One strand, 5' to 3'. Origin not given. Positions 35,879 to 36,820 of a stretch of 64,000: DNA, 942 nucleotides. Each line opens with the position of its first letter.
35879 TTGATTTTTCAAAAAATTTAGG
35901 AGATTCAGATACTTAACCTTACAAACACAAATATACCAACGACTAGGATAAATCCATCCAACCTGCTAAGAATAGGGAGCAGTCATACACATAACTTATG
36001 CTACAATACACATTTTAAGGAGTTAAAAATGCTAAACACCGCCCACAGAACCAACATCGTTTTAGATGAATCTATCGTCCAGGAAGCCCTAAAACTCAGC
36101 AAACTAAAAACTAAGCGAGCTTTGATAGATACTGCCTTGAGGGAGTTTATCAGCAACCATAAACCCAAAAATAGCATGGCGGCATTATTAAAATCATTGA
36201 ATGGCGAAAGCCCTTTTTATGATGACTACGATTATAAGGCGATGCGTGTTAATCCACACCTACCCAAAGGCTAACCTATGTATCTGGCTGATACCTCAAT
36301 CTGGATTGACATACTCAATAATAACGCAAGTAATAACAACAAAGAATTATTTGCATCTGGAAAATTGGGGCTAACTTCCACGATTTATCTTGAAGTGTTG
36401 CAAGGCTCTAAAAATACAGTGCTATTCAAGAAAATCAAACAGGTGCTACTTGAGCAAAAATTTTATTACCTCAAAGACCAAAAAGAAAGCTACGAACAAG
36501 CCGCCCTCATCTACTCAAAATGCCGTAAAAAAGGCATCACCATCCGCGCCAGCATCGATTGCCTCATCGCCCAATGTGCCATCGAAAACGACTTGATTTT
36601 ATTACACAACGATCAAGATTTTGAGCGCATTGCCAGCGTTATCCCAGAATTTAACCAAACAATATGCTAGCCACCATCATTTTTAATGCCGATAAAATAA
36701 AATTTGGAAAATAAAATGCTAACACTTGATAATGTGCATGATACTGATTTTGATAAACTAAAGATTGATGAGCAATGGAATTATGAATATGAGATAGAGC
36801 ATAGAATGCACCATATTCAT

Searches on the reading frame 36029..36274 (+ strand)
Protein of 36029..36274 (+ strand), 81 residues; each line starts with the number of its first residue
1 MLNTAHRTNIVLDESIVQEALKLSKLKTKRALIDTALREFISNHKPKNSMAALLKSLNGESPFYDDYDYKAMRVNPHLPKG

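Call 28: search_protein_families(library=padloc, proteins=[window:36029-36274:+], max_evalue=0.1)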
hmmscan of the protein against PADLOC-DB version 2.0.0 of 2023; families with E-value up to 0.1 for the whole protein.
window:36029-36274:+ (81 aa): 1 family
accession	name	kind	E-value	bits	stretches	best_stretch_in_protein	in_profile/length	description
PDLC03912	NsnC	-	0.011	13.6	1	24-70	50-93/316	-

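Call 29: search_protein_families(library=phrogs, proteins=[window:36029-36274:+], max_evalue=0.01)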
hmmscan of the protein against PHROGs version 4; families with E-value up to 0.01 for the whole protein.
window:36029-36274:+ (81 aa): 0 families

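Call 71: search_protein_families(library=pfam, proteins=[window:36029-36274:+], max_evalue=0.01)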
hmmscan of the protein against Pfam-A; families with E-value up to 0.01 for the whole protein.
window:36029-36274:+ (81 aa): 1 family
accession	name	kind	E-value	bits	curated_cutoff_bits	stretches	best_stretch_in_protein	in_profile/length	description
PF09957.15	VapB_antitoxin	-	2.2e-14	53.5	23.4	1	7-47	2-42/47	Bacterial antitoxin of type II TA system, VapB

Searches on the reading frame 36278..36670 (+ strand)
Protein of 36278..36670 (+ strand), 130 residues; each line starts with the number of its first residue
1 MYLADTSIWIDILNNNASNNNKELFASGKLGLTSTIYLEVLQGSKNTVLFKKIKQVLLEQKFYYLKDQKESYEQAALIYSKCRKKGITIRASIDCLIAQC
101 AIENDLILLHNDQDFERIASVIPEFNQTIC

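Call 28: search_protein_families(library=padloc, proteins=[window:36278-36670:+], max_evalue=0.1)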
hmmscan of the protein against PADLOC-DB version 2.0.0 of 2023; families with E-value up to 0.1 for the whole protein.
window:36278-36670:+ (130 aa): 0 families

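Call 29: search_protein_families(library=phrogs, proteins=[window:36278-36670:+], max_evalue=0.01)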
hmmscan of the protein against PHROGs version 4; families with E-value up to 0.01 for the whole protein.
window:36278-36670:+ (130 aa): 1 family
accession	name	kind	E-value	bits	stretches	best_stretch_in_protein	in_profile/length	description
phrog_13721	-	unknown function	2e-06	29.2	1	1-120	3-128/136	-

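Call 71: search_protein_families(library=pfam, proteins=[window:36278-36670:+], max_evalue=0.01)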
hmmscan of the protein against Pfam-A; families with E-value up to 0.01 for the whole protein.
window:36278-36670:+ (130 aa): 1 family
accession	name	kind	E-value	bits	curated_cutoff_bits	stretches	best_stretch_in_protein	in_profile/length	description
PF01850.27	PIN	-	8.6e-13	49.4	23.6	1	2-119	1-118/120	PIN domain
